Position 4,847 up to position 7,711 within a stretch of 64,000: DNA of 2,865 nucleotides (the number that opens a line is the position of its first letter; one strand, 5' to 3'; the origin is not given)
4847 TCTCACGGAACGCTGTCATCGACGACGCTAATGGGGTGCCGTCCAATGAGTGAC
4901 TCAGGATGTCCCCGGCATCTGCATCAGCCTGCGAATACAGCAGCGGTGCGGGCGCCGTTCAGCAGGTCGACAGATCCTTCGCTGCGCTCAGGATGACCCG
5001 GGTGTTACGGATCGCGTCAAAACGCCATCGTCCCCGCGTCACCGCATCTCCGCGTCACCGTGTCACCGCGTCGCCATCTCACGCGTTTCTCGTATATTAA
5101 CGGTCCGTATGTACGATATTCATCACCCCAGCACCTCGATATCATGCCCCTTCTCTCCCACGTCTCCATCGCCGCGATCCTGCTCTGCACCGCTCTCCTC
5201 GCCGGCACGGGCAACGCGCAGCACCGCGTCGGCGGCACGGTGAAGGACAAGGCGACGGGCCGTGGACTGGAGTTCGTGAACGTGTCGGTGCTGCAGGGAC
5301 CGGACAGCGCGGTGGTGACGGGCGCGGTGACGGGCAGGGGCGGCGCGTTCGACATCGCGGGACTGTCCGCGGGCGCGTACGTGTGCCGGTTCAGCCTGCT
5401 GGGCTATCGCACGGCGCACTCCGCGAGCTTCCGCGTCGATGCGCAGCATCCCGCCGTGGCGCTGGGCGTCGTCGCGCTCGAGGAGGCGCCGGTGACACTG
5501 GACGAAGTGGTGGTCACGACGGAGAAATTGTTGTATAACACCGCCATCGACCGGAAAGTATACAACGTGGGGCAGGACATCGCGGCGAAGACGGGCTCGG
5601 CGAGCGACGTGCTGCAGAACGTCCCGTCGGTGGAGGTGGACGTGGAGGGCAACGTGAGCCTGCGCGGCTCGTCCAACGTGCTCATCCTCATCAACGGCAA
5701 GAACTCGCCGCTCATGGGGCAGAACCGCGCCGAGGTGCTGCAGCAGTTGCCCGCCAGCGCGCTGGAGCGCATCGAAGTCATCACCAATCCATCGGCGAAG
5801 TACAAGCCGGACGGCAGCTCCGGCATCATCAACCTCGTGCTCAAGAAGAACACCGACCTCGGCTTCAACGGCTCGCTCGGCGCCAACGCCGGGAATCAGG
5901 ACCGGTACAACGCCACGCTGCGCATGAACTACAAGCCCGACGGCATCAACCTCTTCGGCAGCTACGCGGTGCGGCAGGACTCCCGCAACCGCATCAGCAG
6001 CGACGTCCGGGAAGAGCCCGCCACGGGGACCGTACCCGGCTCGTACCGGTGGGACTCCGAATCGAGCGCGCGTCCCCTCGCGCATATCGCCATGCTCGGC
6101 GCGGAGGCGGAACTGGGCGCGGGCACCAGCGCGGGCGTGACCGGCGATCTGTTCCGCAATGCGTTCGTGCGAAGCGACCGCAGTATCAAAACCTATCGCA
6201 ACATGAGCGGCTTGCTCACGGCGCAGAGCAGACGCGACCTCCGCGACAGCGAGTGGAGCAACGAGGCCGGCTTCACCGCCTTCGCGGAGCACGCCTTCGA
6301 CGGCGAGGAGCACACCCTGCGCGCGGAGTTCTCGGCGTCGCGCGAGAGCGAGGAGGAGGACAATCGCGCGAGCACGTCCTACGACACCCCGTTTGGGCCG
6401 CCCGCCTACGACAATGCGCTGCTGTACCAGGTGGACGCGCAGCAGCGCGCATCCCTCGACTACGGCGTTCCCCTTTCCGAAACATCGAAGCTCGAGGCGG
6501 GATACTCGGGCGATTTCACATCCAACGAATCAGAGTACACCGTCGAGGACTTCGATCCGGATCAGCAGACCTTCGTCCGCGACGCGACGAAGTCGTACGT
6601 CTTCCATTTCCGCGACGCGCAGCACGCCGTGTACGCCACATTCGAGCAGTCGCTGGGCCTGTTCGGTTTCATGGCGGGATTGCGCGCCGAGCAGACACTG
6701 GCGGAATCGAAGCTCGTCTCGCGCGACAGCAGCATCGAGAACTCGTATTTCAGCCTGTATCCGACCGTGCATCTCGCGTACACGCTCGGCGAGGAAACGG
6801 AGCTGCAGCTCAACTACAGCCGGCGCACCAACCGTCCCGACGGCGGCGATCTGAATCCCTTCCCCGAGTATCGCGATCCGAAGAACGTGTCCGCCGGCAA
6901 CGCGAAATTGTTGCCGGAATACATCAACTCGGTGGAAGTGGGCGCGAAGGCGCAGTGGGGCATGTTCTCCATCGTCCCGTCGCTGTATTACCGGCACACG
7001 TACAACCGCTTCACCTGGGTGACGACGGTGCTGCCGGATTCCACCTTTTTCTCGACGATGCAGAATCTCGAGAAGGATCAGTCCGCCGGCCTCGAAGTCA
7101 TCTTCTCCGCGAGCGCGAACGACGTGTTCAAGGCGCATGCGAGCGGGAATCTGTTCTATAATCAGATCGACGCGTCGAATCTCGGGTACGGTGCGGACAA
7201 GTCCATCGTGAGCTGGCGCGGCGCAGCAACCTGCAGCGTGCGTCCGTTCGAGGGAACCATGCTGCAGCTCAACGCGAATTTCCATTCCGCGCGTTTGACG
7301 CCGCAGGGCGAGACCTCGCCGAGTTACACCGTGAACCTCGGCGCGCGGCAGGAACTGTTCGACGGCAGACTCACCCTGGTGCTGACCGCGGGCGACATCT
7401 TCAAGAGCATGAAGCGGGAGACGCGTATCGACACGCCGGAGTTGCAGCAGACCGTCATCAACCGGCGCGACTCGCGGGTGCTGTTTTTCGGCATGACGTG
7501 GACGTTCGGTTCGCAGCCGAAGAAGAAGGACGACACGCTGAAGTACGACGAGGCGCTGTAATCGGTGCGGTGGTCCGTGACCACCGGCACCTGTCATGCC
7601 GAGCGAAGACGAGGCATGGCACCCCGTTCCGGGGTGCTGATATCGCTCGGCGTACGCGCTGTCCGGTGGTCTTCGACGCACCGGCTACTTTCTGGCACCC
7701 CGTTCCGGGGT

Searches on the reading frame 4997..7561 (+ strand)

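Call 98: search_protein_families(library=ncbifam, proteins=[window:4997-7561:+], max_evalue=0.00001)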
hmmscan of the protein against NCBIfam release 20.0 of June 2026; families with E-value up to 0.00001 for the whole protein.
window:4997-7561:+ (854 aa): 6 families
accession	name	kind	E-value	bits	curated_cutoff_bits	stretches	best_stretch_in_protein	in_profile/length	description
TIGR01782.1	TonB-Xanth-Caul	subfamily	6e-11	41.3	310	1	203-287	44-138/868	TonB-dependent receptor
NF053590.1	TonB_dep_TOL0244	equivalog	5.4e-08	31.9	645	0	582-723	353-495/604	TOL_0244 family TonB-dependent receptor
NF007478.2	PRK10064.1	equivalog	5.4e-08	31.5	745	1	154-303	19-177/663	catecholate siderophore receptor CirA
TIGR04056.1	OMP_RagA_SusC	subfamily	3.2e-07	29.1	368.25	0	78-267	3-186/981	SusC/RagA family TonB-linked outer membrane protein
NF007926.1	PRK10641.1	equivalog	7.7e-07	28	836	1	200-323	62-194/617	TonB-dependent vitamin B12 receptor BtuB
TIGR01779.1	TonB-B12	equivalog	3.3e-06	25.9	599.7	1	160-308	21-178/614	TonB-dependent vitamin B12 receptor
